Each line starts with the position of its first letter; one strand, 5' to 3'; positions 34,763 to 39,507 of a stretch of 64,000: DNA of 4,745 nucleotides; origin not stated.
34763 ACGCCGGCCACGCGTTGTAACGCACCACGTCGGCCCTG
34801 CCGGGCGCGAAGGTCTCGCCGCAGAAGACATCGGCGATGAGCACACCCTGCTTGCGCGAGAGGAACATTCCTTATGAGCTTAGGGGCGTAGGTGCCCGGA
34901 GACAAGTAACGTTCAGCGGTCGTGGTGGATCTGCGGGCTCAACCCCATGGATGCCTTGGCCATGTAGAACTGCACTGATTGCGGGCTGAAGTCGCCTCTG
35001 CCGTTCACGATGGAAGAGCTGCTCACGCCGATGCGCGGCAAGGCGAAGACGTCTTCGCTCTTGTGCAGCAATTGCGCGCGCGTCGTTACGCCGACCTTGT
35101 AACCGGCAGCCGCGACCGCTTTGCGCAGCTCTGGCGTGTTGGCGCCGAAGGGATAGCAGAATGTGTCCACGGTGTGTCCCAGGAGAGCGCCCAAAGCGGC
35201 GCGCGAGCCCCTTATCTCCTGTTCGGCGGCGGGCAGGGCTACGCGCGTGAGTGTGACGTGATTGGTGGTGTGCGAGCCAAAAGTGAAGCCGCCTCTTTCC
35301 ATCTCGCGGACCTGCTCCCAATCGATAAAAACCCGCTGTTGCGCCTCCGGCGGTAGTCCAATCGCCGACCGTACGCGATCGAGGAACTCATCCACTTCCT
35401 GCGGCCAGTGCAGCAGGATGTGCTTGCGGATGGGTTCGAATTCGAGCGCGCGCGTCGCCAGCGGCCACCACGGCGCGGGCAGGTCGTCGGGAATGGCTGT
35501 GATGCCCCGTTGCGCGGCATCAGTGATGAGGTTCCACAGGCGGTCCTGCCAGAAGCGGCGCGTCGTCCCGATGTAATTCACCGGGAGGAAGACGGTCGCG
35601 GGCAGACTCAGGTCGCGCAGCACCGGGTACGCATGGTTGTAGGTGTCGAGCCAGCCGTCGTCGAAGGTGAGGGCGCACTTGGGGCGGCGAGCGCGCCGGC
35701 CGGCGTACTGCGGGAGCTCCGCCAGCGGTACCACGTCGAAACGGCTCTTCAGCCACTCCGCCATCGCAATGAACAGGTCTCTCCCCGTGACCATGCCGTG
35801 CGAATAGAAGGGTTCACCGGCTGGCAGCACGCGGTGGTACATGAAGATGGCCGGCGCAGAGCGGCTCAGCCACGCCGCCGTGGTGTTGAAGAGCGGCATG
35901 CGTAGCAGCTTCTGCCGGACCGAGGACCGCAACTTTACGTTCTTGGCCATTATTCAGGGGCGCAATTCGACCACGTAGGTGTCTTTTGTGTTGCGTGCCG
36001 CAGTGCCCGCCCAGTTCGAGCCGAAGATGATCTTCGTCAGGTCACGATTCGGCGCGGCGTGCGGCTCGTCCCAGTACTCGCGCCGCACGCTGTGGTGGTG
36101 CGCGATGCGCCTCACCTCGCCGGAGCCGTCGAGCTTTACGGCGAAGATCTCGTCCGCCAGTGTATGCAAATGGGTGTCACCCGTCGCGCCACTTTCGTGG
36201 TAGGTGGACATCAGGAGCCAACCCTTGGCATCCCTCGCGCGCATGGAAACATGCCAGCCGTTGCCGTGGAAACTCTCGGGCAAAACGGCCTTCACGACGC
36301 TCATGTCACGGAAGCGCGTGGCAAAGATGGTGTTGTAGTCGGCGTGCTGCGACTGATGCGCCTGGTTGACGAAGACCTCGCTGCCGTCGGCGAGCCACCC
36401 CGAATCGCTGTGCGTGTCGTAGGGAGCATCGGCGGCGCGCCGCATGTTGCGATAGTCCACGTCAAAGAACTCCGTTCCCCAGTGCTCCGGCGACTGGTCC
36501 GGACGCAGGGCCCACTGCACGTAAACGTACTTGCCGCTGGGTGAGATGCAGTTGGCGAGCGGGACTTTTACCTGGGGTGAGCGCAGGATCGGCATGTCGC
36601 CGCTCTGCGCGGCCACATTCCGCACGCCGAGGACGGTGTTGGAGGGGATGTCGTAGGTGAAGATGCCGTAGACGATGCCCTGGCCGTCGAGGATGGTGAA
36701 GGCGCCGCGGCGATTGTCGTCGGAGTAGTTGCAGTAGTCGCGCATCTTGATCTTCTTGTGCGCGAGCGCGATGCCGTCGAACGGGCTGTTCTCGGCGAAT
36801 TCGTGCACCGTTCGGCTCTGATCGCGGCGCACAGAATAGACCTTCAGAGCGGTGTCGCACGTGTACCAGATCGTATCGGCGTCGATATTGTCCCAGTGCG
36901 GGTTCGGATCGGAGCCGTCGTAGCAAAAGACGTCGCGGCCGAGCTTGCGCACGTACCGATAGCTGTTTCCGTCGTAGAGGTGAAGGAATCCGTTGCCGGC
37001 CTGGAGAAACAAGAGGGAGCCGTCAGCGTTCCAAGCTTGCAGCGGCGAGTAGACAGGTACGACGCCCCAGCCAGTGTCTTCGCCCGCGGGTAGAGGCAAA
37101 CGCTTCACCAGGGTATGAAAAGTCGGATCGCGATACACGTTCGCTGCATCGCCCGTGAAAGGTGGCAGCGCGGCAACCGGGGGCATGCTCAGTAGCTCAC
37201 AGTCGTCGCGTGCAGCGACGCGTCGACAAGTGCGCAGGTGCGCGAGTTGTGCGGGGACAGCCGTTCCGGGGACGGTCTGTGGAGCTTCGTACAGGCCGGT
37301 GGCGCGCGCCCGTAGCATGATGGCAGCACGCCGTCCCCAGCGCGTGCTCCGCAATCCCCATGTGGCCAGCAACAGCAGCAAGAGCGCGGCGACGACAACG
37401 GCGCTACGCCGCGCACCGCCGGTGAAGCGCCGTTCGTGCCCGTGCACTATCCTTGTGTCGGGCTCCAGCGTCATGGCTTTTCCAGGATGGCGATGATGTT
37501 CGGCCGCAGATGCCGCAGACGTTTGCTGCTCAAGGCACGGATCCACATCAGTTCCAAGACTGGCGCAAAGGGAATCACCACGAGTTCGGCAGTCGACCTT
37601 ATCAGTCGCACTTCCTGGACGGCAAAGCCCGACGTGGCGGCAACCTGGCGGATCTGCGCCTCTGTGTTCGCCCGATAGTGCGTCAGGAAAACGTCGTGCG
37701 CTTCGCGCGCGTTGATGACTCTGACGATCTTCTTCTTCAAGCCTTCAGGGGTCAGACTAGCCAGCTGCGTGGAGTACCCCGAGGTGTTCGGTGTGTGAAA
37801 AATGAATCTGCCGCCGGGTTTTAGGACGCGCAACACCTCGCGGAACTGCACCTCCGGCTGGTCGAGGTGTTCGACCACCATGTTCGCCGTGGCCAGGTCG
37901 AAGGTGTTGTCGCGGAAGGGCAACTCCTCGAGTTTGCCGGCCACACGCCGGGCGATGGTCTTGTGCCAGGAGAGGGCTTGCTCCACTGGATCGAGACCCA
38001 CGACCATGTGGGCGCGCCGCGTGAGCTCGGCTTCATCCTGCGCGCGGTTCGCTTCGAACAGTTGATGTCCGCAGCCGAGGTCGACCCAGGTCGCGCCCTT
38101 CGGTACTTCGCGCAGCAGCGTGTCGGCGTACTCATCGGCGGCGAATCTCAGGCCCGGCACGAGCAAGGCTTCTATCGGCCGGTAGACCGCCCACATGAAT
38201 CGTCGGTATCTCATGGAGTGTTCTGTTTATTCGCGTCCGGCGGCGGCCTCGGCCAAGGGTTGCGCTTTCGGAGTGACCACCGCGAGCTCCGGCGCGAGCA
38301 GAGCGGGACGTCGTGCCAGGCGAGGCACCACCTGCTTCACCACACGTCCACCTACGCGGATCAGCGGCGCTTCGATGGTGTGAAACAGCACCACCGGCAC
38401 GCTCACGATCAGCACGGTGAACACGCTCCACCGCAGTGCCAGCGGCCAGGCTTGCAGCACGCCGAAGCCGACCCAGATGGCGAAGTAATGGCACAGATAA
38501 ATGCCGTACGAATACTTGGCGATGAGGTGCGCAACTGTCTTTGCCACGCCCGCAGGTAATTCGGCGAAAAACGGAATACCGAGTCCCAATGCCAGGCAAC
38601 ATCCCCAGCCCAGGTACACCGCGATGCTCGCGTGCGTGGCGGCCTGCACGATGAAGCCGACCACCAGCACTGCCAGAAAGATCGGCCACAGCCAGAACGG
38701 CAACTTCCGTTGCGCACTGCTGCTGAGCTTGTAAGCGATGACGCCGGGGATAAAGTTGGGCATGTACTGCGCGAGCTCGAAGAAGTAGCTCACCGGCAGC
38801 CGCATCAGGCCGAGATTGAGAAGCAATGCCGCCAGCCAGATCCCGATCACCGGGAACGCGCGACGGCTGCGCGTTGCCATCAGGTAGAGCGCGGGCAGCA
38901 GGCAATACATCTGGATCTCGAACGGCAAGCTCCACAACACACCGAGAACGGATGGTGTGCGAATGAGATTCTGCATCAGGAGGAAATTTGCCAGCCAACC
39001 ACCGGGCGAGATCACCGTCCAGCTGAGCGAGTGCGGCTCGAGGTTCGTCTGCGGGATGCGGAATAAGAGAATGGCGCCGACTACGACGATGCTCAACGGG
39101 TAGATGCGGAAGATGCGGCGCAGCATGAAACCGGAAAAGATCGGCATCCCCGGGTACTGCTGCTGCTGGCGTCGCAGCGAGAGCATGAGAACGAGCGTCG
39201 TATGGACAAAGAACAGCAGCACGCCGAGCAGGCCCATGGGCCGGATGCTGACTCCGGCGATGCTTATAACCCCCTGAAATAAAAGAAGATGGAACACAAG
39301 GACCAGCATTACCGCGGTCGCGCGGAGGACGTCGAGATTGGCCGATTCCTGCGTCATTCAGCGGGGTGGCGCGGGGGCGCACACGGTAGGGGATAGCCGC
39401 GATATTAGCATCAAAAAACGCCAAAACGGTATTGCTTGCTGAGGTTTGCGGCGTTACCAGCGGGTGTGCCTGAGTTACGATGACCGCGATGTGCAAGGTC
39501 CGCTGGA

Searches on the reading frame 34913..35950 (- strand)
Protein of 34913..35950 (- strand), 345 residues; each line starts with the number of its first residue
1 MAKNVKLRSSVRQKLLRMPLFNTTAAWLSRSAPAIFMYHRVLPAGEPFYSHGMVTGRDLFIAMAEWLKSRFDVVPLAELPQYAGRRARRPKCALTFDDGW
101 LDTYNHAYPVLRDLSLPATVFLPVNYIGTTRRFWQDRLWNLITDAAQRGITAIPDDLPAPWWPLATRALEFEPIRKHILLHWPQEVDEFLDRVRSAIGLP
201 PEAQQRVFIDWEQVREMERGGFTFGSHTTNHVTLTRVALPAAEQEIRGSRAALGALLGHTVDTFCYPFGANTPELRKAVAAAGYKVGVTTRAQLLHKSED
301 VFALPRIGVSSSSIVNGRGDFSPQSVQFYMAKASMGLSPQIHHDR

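Call 15: search_protein_families(library=pfam, proteins=[window:34913-35950:-], max_evalue=0.001)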
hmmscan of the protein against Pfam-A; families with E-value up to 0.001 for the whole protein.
window:34913-35950:- (345 aa): 1 family
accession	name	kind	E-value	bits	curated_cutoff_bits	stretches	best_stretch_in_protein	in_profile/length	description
PF01522.26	Polysacc_deac_1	-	1.8e-24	86.5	23.1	2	211-286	48-123/124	Polysaccharide deacetylase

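Call 29: search_protein_families(library=ncbifam, proteins=[window:34913-35950:-], max_evalue=0.00001)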
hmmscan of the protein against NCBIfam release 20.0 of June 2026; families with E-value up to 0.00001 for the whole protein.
window:34913-35950:- (345 aa): 3 families
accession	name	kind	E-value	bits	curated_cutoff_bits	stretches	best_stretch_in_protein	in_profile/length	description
TIGR03938.2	deacetyl_PgaB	equivalog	3.7e-13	48.6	321.9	1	37-129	7-103/621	poly-beta-1,6-N-acetyl-D-glucosamine N-deacetylase PgaB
TIGR03933.1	PIA_icaB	equivalog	9.1e-10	38.5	248.35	0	209-313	120-233/245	intercellular adhesin biosynthesis polysaccharide N-deacetylase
TIGR02764.1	spore_ybaN_pdaB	equivalog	1.5e-07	31.4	237.4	0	212-286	49-123/191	polysaccharide deacetylase family sporulation protein PdaB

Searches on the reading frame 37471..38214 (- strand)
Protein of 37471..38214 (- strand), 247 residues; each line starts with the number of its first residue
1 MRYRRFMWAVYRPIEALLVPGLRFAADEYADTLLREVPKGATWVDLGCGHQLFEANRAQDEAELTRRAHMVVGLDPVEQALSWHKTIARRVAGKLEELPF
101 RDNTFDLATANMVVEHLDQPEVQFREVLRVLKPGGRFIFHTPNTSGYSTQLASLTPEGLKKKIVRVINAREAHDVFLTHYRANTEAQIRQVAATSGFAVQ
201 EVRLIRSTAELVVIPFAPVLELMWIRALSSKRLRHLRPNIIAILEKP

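Call 15: search_protein_families(library=pfam, proteins=[window:37471-38214:-], max_evalue=0.001)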
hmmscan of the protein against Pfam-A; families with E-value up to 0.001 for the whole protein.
window:37471-38214:- (247 aa): 6 families
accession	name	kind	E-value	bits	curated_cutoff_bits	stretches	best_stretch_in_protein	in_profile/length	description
PF08241.18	Methyltransf_11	-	6.8e-18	65.5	21.2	1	45-139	2-95/95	Methyltransferase domain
PF13489.12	Methyltransf_23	-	2.5e-16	60.3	27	1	24-201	4-163/164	Methyltransferase domain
PF13847.12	Methyltransf_31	-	3.8e-12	46.6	27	1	39-147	3-114/145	Methyltransferase domain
PF13649.12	Methyltransf_25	-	2.9e-11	44.3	27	1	62-135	13-97/97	Methyltransferase domain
PF08242.18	Methyltransf_12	-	2.6e-08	34.9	30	1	45-137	2-98/98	Methyltransferase domain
PF01209.24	Ubie_methyltran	-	3.3e-06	27.1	20.1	1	90-138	102-150/233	ubiE/COQ5 methyltransferase family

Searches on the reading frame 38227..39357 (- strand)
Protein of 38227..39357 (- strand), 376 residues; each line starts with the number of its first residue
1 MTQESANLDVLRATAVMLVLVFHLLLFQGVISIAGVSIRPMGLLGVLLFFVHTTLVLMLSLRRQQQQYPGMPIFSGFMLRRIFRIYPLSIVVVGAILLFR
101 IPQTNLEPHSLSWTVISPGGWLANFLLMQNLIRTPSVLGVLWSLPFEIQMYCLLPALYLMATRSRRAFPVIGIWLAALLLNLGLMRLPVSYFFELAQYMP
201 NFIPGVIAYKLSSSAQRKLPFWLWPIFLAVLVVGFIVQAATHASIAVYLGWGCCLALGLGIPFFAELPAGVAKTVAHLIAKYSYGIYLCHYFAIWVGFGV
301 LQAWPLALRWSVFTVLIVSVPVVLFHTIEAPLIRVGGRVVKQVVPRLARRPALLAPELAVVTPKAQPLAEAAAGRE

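Call 15: search_protein_families(library=pfam, proteins=[window:38227-39357:-], max_evalue=0.001)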
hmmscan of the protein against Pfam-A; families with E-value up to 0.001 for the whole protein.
window:38227-39357:- (376 aa): 1 family
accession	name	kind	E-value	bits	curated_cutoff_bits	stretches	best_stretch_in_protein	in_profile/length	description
PF01757.29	Acyl_transf_3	-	1.1e-19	71.1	31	1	6-324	2-324/326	Acyltransferase domain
